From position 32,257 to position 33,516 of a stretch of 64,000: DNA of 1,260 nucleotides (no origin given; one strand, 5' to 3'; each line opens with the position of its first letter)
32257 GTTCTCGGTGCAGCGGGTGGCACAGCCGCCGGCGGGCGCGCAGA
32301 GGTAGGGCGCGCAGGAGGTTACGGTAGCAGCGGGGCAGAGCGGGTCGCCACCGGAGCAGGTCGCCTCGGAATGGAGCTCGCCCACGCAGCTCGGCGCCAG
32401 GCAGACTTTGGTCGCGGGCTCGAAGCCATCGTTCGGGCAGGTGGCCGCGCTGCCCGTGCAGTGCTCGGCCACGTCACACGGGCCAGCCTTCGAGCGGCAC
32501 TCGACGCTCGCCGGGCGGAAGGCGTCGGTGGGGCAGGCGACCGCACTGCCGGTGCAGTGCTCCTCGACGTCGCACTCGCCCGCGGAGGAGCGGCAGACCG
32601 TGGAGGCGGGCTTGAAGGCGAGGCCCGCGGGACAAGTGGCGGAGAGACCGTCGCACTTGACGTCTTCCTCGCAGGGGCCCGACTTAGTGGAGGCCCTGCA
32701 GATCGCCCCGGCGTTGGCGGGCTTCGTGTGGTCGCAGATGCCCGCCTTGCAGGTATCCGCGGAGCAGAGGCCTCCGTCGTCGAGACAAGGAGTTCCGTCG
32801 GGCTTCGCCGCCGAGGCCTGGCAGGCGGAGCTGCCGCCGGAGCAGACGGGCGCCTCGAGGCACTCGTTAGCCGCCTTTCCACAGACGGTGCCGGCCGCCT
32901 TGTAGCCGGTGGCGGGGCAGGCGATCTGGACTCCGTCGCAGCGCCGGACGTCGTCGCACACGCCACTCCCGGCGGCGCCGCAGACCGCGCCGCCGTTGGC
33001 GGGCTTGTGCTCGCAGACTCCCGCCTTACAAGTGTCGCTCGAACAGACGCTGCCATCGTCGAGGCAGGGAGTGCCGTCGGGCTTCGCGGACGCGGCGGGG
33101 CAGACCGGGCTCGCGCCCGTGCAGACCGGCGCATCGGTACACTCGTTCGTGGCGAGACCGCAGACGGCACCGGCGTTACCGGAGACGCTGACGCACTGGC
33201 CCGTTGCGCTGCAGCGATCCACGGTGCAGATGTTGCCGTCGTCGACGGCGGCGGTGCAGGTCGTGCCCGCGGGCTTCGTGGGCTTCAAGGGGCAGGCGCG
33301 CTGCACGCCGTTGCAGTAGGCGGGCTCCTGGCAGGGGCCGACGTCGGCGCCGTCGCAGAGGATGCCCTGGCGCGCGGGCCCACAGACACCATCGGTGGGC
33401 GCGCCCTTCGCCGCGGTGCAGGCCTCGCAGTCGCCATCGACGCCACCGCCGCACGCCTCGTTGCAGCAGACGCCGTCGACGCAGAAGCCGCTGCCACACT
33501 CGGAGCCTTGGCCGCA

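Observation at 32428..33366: Disintegrin-like loops, including an exact E-C-D motif, in a bacterial surface protein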

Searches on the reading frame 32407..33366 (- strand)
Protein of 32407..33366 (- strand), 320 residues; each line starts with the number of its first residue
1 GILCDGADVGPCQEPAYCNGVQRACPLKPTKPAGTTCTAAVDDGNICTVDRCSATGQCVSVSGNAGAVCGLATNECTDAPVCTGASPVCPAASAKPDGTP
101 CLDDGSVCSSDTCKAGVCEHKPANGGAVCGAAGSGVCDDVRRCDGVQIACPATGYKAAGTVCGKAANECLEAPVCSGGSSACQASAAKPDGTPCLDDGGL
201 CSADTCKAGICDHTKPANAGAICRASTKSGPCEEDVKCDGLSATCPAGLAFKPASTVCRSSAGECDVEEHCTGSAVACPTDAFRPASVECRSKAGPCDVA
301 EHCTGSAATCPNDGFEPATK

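Call 5: search_protein_families(library=pfam, proteins=[window:32428-33366:-], max_evalue=10)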
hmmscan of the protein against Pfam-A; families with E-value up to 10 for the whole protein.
window:32428-33366:- (313 aa): 2 families
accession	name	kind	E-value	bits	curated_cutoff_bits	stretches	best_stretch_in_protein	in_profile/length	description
PF00200.28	Disintegrin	-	8e-23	81.5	35.1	7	251-281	45-75/75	Disintegrin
PF00526.23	Dicty_CTDC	-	2.5e-05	24.4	27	1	41-60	2-21/24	Dictyostelium (slime mold) repeat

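Call 6: search_protein_families(library=ncbifam, proteins=[window:32428-33366:-], max_evalue=10)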
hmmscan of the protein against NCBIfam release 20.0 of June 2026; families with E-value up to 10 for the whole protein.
window:32428-33366:- (313 aa): 0 families

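Call 8: search_solved_structures(query=window:32428-33366:-, max_evalue=1, show_alignments=3)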
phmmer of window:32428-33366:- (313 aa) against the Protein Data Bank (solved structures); distinct sequences matched with E-value up to 1: 19.
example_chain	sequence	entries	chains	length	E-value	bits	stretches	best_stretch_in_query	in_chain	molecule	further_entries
3k7l_A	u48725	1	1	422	0.00035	23.4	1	210-297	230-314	Atragin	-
2e3x_A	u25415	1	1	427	0.0008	22.2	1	210-298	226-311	Coagulation factor X-activating enzyme heavy chain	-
7qvr_BBB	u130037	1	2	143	0.054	16.2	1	41-127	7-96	Beta-aspartyl-peptidase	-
1t3m_B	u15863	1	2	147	0.11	15.1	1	43-127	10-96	Putative L-asparaginase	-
2zak_A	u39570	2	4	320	0.13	14.9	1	25-127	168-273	L-asparaginase precursor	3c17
7qym_BBB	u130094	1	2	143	0.15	14.7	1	43-127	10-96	Beta-aspartyl-peptidase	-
8bkf_BBB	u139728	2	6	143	0.15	14.7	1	42-127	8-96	Isoaspartyl peptidase subunit beta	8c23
1jn9_B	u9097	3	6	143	0.16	14.6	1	43-127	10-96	PUTATIVE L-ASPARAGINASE | Beta-aspartyl-peptidase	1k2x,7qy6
2zal_B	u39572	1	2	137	0.16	14.6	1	43-127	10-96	L-asparaginase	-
8c0i_DDD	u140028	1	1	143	0.16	14.6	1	43-127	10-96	Isoaspartyl peptidase subunit beta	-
8bi3_BBB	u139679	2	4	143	0.16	14.6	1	43-127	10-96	Isoaspartyl peptidase subunit beta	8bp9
8c0i_BBB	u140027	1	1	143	0.17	14.5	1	43-127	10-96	Isoaspartyl peptidase subunit beta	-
7qyx_BBB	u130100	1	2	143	0.17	14.5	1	43-127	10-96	Beta-aspartyl-peptidase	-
8bqo_BBB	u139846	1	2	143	0.18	14.4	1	43-127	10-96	Isoaspartyl peptidase subunit beta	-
7qtc_BBB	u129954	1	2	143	0.22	14.2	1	43-127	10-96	Isoaspartyl peptidase subunit beta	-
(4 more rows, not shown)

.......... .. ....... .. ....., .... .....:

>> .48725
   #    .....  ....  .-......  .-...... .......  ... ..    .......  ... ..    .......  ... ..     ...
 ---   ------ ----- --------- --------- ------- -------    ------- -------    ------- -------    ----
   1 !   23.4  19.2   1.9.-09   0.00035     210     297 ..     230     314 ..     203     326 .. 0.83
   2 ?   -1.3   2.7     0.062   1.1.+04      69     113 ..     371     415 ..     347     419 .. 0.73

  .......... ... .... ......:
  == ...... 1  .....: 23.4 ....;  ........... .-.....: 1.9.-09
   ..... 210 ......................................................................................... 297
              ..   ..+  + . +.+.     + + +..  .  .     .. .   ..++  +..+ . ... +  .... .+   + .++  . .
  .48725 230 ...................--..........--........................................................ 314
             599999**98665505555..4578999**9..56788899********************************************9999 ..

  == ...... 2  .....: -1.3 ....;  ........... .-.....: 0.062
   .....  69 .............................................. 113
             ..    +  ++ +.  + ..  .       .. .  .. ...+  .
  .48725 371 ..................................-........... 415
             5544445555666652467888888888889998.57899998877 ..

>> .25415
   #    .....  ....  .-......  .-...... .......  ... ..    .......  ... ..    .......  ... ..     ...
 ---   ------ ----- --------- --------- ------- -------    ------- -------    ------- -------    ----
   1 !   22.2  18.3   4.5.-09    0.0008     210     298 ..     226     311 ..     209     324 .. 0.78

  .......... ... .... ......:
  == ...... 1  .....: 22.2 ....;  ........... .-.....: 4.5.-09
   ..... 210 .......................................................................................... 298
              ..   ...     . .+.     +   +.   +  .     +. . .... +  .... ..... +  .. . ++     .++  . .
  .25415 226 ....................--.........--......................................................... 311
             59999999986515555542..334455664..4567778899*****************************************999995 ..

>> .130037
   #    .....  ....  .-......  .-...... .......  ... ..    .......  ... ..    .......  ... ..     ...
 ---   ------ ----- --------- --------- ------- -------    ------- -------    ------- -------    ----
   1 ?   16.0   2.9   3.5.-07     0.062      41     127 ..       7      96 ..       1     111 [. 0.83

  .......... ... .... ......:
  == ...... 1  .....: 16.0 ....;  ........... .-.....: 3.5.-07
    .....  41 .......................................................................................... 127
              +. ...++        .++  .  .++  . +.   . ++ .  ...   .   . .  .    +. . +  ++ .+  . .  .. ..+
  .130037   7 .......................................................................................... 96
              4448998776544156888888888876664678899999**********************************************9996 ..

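Call 11: find_homologous_proteins(query=window:32407-33366:-, max_evalue=0.001)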
Query window:32407-33366:- (320 aa): 40 proteins with E <= 0.001 among 2009 candidates.
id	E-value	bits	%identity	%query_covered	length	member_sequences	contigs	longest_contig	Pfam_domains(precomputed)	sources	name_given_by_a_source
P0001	4.5e-64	235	43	63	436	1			PF00200.29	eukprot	eukprot:TRINITY_DN115_c0_g1_i2.p1 TRINITY_DN115_c0_g1~~TRINITY_DN115_c0_g1_i2.p1 ORF type:complete l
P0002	8.6e-49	185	49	68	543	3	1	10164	PF00200.29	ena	-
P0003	1.1e-48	185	42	78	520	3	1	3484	PF00200.29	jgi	jgi:cysteine-rich repeat protein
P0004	1.1e-46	178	41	78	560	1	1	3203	PF00200.29,PF22544.3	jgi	jgi:uncharacterized protein (TIGR03382 family)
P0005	1.7e-45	174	41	81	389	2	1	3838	PF00200.29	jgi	jgi:hypothetical protein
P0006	9.0e-41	159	39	57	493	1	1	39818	PF00200.29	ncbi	-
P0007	6.1e-40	156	40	58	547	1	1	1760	PF13948.12,PF00200.29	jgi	jgi:cysteine-rich repeat protein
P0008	3.4e-39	153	42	57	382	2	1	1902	PF00200.29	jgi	jgi:hypothetical protein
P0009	1.1e-36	145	38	88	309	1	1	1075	PF00200.29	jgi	jgi:hypothetical protein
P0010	3.1e-36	144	39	74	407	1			PF00200.29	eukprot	eukprot:TRINITY_DN115_c0_g1_i7.p1 TRINITY_DN115_c0_g1~~TRINITY_DN115_c0_g1_i7.p1 ORF type:complete l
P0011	3.9e-35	140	41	58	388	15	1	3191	PF00200.29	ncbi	-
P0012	4.7e-32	130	39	73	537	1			PF00200.29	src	-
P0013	3.2e-29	121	41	52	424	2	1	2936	PF00200.29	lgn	-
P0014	4.1e-29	120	42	52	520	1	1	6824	PF00200.29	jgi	jgi:hypothetical protein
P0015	9.1e-29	119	36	69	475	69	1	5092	PF00200.29,PF24247.2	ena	-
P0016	1.9e-28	118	38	79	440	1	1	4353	PF00526.24,PF00200.29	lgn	-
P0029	7.3e-19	86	33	79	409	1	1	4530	PF00526.24,PF00200.29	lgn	-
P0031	1.0e-15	76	43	51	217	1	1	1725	PF00526.24,PF00200.29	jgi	jgi:hypothetical protein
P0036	5.6e-13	67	34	50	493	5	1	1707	PF00526.24,PF00200.29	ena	-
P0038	7.8e-10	57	45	38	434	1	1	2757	PF00526.24,PF00200.29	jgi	jgi:hypothetical protein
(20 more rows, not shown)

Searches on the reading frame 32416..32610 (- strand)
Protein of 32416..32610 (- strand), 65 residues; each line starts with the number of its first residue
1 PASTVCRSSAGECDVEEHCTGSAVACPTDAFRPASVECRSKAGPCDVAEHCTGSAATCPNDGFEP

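Call 59: predict_structure(alignment_id=A4)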
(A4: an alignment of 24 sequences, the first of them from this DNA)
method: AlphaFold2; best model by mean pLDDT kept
length: 65 residues; sequences in the alignment: 24
mean_pLDDT: 79.8   pTM: 0.54
mean pLDDT of the five models: 79.8, 36.8, 35.5, 33.3, 31.3
residues with pLDDT >= 90: 0; 70-90: 54; 50-70: 11; < 50: 0
segments of 3 or more residues with pLDDT < 50: none
pLDDT, mean of each block of 10 residues (from residue 1): 80 85 72 83 84 83 61
secondary structure, 60 per line:
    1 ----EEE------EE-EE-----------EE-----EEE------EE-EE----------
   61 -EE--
elements in order: E5-7 E37-39

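Call 63: fold_search(model_id=the predicted structure, library=pdb)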
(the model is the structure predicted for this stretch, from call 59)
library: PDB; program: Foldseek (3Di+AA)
matches with E <= 10: 54; with E <= 0.001: 0
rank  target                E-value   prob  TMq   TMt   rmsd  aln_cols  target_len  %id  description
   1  3k7n_A                4.4e-02  1.00  0.48  0.08   1.1        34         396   44  Structures of two elapid snake venom metalloproteases with distinct activities highlight the disulfide patterns in the (released 2010-03-02)
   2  2dw1_A                5.0e-02  1.00  0.47  0.08   1.4        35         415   46  Crystal structure of VAP2 from Crotalus atrox venom (Form 2-2 crystal) (released 2007-07-10)
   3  2dw0_A                5.3e-02  1.00  0.48  0.08   1.4        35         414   46  Crystal structure of VAP2 from Crotalus atrox venom (Form 2-1 crystal) (released 2007-07-10)
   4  3dsl_A                6.4e-02  1.00  0.47  0.08   1.1        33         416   48  The Three-dimensional Structure of Bothropasin, the Main Hemorrhagic Factor from Bothrops jararaca venom. (released 2008-10-21)
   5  3hdb_A                6.8e-02  1.00  0.48  0.08   1.2        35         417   48  Crystal structure of AaHIV, A metalloproteinase from venom of Agkistrodon Acutus (released 2009-08-11)
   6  3dsl_B                9.3e-02  1.00  0.46  0.08   1.5        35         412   46  The Three-dimensional Structure of Bothropasin, the Main Hemorrhagic Factor from Bothrops jararaca venom. (released 2008-10-21)
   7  2erq_A                1.3e-01  0.99  0.48  0.08   3.8        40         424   40  Crystal structure of vascular apoptosis-inducing protein-1(tetragonal crystal form) (released 2006-06-20)
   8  2e3x_A                1.5e-01  0.99  0.46  0.08   1.6        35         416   43  Crystal structure of Russell's viper venom metalloproteinase (released 2007-12-11)
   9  2erq_B                1.8e-01  0.98  0.46  0.08   3.3        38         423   39  Crystal structure of vascular apoptosis-inducing protein-1(tetragonal crystal form) (released 2006-06-20)
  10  5y2z_E                3.9e-01  0.96  0.46  0.07   3.6        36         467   30  Crystal structure of human LGI1 EPTP-ADAM22 complex (released 2018-05-02)
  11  9clp_A                3.9e-01  0.96  0.49  0.09   4.3        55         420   40  Structure of ecarin from the venom of Kenyan saw-scaled viper in complex with the Fab of neutralizing antibody H11 (released 2024-09-11)
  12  3k7l                  4.4e-01  0.99  0.49  0.08   1.2        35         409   46  Structures of two elapid snake venom metalloproteases with distinct activities highlight the disulfide patterns in the D (released 2010-03-02)
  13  2ero_A                5.0e-01  0.95  0.47  0.08   3.0        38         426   39  Crystal structure of vascular apoptosis-inducing protein-1(orthorhombic crystal form) (released 2006-06-20)
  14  2ao7                  6.0e-01  0.97  0.47  0.22   1.5        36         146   30  Adam10 Disintegrin and cysteine- rich domain (released 2006-08-08)
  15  5y2z_G                6.8e-01  0.91  0.46  0.07   3.6        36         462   30  Crystal structure of human LGI1 EPTP-ADAM22 complex (released 2018-05-02)
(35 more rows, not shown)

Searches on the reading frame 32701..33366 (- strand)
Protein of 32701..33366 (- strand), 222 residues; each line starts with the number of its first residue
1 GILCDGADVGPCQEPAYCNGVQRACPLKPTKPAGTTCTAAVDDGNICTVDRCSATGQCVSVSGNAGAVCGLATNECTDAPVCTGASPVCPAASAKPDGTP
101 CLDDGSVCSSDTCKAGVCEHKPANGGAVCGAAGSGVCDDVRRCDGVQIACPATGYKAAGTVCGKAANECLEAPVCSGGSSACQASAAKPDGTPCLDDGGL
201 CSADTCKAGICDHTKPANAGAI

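Call 25: search_protein_families(library=pfam, max_evalue=10, proteins=[window:32701-33366:-])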
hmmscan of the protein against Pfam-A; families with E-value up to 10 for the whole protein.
seq(222 aa): 2 families
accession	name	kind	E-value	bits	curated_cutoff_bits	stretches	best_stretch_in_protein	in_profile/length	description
PF00200.28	Disintegrin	-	1.8e-06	29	35.1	4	155-184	45-74/75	Disintegrin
PF00526.23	Dicty_CTDC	-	1.6e-05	25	27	1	41-60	2-21/24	Dictyostelium (slime mold) repeat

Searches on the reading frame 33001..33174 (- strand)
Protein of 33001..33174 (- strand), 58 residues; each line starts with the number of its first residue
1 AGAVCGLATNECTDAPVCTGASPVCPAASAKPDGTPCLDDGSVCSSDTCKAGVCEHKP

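Call 30: search_solved_structures(query=A2, max_evalue=1, show_alignments=3)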
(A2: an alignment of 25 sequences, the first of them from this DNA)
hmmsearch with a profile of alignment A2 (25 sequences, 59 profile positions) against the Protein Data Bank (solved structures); distinct sequences matched with E-value up to 1: 19.
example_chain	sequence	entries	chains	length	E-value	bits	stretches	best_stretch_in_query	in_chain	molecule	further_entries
3hdb_A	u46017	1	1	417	5.1e-12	49.1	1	1-51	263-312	AAHIV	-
3dsl_A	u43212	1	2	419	6.4e-12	48.7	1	1-51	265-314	Zinc metalloproteinase-disintegrin bothropasin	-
2dw0_A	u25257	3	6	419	8.3e-12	48.4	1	1-51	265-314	Catrocollastatin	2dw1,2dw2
9clp_A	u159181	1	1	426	5.6e-11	45.7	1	1-51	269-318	Zinc metalloproteinase-disintegrin-like ecarin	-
2e3x_A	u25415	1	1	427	2.8e-10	43.5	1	1-51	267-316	Coagulation factor X-activating enzyme heavy chain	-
3k7l_A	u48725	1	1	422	8.9e-09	38.7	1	3-51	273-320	Atragin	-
3k7n_A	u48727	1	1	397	2.2e-08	37.4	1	2-52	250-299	K-like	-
8hpy_A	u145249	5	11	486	7.4e-08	35.7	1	2-55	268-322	Disintegrin and metalloproteinase domain-containing protein 22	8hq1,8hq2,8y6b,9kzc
5y31_A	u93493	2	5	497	7.6e-08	35.7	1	2-55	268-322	Disintegrin and metalloproteinase domain-containing protein 22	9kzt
5y2z_A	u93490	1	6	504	7.7e-08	35.7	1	2-55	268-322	Disintegrin and metalloproteinase domain-containing protein 22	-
3g5c_A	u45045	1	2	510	7.9e-08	35.6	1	2-55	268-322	ADAM 22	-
2ero_A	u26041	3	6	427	4.8e-07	33.1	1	1-51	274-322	vascular apoptosis-inducing protein 1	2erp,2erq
2ao7_A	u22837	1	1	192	2.2e-05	27.8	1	3-58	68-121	ADAM 10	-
8gh4_E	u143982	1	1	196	2.4e-05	27.7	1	3-58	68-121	Disintegrin and metalloproteinase domain-containing protein 10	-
5l0q_A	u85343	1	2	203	2.6e-05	27.6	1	3-58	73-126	Disintegrin and metalloproteinase domain-containing protein 10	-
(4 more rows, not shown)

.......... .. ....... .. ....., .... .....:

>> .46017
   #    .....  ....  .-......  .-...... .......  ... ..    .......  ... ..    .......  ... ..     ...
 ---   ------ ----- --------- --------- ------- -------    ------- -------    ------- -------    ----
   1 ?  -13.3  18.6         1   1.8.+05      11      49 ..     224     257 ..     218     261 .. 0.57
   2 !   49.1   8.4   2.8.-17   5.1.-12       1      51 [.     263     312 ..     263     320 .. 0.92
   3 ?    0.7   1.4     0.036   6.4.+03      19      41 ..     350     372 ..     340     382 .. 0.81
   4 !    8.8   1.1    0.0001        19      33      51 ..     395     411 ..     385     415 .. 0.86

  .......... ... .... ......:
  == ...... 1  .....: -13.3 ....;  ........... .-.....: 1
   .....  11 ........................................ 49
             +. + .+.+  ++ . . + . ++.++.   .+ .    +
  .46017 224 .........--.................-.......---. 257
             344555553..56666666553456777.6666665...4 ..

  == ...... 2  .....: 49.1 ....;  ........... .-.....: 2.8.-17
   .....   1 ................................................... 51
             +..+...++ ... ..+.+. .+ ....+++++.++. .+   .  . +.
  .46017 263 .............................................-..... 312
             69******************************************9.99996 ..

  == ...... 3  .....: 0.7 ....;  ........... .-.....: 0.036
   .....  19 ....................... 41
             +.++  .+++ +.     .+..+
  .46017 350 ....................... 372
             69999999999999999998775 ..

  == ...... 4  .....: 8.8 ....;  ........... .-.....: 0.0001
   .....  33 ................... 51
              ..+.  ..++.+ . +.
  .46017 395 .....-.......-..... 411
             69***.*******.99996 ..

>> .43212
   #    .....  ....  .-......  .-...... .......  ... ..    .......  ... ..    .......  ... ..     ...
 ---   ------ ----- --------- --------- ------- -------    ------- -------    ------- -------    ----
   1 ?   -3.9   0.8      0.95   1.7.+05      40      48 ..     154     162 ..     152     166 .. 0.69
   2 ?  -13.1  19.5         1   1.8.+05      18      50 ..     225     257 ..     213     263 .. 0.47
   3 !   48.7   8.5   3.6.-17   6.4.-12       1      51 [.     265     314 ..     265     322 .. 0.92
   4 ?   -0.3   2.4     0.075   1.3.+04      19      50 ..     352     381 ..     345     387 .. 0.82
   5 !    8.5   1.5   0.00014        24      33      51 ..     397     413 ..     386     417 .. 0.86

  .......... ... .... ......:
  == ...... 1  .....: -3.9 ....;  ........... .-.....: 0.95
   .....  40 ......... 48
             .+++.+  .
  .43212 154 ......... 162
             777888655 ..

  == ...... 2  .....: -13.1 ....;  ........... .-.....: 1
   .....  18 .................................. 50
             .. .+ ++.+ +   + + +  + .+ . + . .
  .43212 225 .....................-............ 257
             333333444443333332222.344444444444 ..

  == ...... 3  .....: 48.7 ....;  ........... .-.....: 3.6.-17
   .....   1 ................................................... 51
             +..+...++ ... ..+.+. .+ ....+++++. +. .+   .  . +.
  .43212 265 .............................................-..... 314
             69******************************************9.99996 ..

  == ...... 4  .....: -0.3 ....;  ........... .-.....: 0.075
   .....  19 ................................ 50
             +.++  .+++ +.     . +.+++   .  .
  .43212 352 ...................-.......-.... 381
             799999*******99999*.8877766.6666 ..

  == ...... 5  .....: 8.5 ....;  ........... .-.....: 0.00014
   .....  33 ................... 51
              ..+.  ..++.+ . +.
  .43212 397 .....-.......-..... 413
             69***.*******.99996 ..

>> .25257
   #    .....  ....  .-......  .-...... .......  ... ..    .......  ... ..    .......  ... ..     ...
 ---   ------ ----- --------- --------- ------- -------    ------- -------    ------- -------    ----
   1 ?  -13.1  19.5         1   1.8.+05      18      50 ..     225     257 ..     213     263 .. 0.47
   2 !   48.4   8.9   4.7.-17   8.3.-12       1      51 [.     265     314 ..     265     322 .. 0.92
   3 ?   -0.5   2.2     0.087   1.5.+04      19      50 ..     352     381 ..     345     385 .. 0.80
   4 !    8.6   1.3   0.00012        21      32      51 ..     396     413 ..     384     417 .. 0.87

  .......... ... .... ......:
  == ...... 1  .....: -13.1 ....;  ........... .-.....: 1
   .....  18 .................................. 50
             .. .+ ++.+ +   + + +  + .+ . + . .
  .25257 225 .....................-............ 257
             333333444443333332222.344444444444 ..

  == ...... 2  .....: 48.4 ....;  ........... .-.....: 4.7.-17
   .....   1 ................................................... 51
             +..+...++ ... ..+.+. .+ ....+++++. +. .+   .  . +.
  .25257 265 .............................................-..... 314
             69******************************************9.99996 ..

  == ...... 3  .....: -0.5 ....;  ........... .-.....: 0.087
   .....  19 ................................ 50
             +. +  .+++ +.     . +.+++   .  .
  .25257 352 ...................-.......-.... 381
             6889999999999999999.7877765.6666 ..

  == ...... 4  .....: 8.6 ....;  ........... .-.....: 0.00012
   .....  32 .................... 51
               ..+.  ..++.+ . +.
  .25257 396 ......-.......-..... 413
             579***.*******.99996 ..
